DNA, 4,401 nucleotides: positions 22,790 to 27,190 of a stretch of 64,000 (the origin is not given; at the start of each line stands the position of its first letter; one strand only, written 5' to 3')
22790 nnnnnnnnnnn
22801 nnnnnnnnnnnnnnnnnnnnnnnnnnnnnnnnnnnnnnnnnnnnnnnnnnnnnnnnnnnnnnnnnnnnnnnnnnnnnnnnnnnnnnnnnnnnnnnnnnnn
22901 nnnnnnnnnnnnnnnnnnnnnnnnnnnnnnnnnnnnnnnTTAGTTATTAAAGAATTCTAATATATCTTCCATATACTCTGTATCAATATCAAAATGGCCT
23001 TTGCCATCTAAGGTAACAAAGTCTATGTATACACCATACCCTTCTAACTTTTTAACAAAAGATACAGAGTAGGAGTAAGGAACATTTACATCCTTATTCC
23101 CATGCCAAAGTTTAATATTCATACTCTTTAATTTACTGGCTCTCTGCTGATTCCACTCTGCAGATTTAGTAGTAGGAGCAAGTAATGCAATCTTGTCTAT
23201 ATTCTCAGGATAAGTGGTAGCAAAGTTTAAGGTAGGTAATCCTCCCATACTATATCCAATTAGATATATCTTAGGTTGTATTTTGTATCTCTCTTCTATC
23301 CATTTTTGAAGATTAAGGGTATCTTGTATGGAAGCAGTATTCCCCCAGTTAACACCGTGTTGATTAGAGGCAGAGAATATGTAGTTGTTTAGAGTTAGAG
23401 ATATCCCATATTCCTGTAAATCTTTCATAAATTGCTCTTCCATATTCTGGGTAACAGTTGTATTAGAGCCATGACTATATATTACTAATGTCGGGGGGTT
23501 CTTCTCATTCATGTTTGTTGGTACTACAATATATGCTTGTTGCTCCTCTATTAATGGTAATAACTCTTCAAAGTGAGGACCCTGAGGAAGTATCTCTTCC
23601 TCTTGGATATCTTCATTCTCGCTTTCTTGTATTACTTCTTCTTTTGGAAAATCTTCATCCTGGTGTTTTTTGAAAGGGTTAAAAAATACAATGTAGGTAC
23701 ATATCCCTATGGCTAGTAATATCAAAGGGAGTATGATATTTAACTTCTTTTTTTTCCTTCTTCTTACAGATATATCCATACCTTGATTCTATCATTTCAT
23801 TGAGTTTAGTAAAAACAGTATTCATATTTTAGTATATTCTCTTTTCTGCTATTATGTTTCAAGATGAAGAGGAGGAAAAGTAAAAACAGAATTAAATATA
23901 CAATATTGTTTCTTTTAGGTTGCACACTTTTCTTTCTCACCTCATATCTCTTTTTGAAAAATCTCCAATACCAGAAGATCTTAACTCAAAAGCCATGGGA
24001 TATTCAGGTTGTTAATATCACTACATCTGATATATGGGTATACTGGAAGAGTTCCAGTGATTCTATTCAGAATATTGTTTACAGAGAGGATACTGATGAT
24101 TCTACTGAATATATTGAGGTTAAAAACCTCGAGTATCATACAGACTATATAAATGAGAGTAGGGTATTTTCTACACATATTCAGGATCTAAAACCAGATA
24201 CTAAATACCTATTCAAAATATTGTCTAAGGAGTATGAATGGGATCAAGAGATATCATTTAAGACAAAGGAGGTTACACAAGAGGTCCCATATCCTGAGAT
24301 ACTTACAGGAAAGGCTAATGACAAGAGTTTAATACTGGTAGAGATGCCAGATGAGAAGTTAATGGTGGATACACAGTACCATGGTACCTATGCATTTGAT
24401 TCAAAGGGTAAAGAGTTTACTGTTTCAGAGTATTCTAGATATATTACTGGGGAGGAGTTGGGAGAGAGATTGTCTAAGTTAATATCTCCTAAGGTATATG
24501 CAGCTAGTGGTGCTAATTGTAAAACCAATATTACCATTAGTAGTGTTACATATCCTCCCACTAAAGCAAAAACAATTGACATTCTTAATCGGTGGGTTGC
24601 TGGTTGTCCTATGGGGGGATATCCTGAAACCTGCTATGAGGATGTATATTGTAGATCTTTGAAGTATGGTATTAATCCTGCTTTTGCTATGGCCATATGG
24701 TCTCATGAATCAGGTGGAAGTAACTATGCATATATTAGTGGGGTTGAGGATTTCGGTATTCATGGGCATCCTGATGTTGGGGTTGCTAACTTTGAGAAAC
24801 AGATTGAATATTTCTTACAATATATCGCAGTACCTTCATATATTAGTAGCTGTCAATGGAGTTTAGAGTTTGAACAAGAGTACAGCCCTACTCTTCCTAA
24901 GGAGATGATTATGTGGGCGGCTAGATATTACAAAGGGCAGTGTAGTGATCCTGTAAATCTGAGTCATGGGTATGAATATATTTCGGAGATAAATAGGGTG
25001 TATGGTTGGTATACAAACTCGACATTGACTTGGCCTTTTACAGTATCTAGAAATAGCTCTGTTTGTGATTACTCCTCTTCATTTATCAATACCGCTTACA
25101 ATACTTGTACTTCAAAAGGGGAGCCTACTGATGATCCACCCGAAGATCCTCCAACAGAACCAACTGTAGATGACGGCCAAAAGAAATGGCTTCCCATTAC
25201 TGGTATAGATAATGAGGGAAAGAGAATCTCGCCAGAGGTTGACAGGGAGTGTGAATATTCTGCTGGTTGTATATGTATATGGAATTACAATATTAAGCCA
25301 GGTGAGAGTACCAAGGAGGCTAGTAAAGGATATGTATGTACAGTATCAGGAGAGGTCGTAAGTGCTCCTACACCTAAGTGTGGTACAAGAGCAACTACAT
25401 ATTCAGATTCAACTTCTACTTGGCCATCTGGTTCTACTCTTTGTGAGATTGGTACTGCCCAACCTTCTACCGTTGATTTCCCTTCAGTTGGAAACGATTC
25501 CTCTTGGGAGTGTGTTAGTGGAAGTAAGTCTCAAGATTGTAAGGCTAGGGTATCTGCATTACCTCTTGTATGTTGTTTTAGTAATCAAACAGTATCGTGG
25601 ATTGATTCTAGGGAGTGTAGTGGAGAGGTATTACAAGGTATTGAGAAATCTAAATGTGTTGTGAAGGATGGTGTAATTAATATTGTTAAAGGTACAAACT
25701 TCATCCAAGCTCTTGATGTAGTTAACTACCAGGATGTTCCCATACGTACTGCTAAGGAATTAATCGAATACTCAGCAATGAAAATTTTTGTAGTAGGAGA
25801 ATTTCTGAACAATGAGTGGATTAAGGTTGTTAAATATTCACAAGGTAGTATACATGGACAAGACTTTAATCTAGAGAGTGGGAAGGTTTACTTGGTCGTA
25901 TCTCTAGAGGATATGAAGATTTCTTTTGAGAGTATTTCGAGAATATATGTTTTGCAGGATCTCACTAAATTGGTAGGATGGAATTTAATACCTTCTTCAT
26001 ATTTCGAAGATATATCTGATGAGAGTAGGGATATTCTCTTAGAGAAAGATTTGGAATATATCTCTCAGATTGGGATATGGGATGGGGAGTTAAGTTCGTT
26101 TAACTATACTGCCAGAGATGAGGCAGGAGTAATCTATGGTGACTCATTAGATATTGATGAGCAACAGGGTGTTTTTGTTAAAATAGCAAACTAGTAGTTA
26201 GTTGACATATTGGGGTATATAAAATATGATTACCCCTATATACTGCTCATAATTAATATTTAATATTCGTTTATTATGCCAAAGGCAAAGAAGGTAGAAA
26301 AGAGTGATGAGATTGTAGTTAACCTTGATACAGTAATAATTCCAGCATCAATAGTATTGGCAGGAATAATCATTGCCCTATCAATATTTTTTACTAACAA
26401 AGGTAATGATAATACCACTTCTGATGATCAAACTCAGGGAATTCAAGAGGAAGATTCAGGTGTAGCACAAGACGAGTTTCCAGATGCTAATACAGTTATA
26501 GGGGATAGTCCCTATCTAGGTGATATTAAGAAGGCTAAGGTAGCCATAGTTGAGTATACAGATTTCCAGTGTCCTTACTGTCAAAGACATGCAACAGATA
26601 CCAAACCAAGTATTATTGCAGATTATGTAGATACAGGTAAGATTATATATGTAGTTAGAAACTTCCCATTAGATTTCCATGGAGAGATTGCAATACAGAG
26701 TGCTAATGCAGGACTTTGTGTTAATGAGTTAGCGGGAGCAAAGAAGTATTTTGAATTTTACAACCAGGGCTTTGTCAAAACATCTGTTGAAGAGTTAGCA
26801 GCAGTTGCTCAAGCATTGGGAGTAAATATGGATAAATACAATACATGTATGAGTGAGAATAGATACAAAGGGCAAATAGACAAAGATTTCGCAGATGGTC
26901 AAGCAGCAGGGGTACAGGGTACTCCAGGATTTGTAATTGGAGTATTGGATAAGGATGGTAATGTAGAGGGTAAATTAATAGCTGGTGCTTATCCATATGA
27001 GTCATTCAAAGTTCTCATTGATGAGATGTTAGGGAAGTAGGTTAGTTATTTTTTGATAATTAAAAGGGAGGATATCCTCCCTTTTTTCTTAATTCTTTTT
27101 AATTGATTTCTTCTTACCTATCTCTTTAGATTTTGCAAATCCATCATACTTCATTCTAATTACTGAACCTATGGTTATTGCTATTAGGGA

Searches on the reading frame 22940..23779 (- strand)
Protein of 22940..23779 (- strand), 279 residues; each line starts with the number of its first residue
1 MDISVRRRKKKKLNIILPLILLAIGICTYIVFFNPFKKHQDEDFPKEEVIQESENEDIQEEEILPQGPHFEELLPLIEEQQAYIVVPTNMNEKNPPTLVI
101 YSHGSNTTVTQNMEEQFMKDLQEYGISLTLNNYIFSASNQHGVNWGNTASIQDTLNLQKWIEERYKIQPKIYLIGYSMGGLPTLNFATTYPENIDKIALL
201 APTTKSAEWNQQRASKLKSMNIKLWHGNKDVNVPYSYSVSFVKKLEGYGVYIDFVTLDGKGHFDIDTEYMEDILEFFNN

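Call 29: search_protein_families(library=pfam, proteins=[window:22940-23779:-], max_evalue=0.0001)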
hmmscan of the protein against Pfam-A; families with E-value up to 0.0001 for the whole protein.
window:22940-23779:- (279 aa): 5 families
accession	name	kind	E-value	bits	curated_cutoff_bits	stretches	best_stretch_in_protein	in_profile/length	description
PF02230.22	Abhydrolase_2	-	4.7e-10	40.1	23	1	87-278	33-214/217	Phospholipase/Carboxylesterase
PF00561.26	Abhydrolase_1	-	7e-10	39.4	25.8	1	150-212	51-112/245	alpha/beta hydrolase fold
PF12146.15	Hydrolase_4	-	3.9e-09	36.6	27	1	96-217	4-129/239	Serine aminopeptidase, S33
PF00326.27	Peptidase_S9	-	2.4e-07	30.9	22.6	0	219-276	144-205/213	Prolyl oligopeptidase family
PF00756.26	Esterase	-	1.1e-06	29.1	22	1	156-220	101-160/251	Putative esterase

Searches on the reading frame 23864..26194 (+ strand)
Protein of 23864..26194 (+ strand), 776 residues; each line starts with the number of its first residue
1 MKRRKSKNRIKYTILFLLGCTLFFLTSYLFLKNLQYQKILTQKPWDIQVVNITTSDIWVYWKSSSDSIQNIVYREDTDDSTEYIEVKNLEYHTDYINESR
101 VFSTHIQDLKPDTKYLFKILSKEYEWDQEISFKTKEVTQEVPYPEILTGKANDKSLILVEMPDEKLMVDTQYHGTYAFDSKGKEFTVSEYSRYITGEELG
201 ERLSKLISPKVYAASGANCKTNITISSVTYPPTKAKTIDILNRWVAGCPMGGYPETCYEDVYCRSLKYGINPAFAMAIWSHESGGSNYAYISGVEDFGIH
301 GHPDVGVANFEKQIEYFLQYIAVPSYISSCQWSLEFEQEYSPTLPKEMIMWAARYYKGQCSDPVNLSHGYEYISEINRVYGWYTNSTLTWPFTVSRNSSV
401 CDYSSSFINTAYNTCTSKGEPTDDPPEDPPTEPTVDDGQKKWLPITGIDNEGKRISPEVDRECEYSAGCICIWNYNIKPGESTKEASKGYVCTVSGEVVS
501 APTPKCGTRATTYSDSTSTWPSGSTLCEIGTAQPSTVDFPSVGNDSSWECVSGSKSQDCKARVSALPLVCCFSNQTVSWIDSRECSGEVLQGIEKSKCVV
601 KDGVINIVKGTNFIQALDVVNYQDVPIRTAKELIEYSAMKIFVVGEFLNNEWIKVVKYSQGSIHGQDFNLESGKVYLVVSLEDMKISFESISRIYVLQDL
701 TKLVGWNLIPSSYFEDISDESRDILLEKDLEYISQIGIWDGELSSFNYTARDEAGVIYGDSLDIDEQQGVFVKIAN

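Call 29: search_protein_families(library=pfam, proteins=[window:23864-26194:+], max_evalue=0.0001)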
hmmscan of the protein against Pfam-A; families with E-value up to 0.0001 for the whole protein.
window:23864-26194:+ (776 aa): 1 family
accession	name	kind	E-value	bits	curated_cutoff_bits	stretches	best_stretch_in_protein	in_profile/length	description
PF16656.11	Pur_ac_phosph_N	-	5.2e-09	37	30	1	48-134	7-93/93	Purple acid Phosphatase, N-terminal domain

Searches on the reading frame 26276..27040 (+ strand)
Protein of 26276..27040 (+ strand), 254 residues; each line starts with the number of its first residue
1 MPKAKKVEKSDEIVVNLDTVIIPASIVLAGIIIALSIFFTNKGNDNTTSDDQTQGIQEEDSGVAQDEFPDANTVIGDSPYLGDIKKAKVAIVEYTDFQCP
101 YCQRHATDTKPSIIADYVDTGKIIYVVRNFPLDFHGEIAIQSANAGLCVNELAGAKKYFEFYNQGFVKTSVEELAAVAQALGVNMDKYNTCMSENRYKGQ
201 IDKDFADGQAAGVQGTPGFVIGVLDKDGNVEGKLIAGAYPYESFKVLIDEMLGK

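Call 29: search_protein_families(library=pfam, proteins=[window:26276-27040:+], max_evalue=0.0001)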
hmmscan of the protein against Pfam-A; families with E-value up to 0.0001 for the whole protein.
window:26276-27040:+ (254 aa): 2 families
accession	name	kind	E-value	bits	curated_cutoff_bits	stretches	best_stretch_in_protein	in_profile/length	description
PF13462.12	Thioredoxin_4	-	3.3e-26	92.9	23.2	1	80-222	7-146/165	Thioredoxin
PF01323.26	DSBA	-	3.9e-13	50.1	25.6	1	91-245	2-187/191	DSBA-like thioredoxin domain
